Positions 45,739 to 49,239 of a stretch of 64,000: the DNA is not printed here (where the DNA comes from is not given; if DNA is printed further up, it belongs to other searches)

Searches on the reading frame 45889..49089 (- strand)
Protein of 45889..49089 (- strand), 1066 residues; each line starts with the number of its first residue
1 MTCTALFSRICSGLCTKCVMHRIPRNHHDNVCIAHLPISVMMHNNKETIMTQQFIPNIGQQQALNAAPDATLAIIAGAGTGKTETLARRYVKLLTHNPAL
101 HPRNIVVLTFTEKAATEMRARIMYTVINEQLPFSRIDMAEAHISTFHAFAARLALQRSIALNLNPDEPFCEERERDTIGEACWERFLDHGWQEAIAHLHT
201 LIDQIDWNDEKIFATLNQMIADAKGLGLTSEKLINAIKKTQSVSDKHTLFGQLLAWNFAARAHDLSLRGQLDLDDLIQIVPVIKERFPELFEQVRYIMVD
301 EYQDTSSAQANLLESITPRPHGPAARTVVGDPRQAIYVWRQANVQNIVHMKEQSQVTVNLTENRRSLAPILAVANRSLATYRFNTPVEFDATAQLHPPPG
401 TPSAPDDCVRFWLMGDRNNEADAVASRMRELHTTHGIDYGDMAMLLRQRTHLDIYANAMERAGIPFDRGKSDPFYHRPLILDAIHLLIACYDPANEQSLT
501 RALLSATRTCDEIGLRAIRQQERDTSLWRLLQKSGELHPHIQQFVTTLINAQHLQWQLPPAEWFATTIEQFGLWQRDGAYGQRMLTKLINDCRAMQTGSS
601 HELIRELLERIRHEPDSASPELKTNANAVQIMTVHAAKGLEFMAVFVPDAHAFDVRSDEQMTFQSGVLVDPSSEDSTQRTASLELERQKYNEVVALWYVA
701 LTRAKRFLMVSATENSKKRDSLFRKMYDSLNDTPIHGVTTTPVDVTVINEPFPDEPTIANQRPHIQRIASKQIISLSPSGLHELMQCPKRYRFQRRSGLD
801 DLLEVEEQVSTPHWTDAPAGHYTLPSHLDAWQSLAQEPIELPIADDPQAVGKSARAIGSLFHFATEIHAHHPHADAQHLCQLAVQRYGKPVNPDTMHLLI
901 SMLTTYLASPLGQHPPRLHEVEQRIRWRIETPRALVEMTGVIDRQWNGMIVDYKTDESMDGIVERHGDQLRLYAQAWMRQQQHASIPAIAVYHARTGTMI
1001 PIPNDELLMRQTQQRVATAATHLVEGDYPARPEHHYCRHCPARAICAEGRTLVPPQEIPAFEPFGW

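Call 5: search_protein_families(library=padloc, proteins=[window:45889-49089:-], max_evalue=0.1)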
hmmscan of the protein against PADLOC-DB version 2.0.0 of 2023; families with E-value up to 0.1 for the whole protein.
window:45889-49089:- (1066 aa): 63 families (the best 25 are shown)
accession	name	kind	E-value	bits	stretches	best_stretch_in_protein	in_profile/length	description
PDLC03802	RTasHel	-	6.4e-47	158.8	2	61-512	11-381/675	DRT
PDLC00114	GajB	-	5.5e-43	145.5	1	60-665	12-579/635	UrvD helicase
PDLC00103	GajB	-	1.2e-33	114.9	1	63-720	21-584/612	UrvD helicase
PDLC00117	GajB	-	5.9e-33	112.2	3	294-552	219-466/604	UrvD helicase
PDLC00132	GajB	-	4.6e-32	109.4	1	60-714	7-602/625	UrvD helicase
PDLC00123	GajB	-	4.6e-29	99.4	3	295-380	178-261/540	UrvD helicase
PDLC00107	GajB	-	6.4e-26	89.1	2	68-365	27-285/587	UrvD helicase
PDLC00138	GajB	-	1.4e-24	84.7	1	60-715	8-570/581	UrvD helicase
PDLC00122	GajB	-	2.4e-24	84.1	3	296-376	165-245/502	UrvD helicase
PDLC00119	GajB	-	2.1e-23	81.1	2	69-375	15-297/565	UrvD helicase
PDLC00110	GajB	-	1.1e-22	78.4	2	67-378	57-361/725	UrvD helicase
PDLC00127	GajB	-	2.3e-22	77.2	2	278-368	189-279/594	UrvD helicase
PDLC00121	GajB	-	3.6e-22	76.6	1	60-375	9-280/565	UrvD helicase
PDLC00134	GajB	-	4.6e-22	76.7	1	61-458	16-365/431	UrvD helicase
PDLC00116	GajB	-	2.8e-21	73.8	3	69-129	24-84/557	UrvD helicase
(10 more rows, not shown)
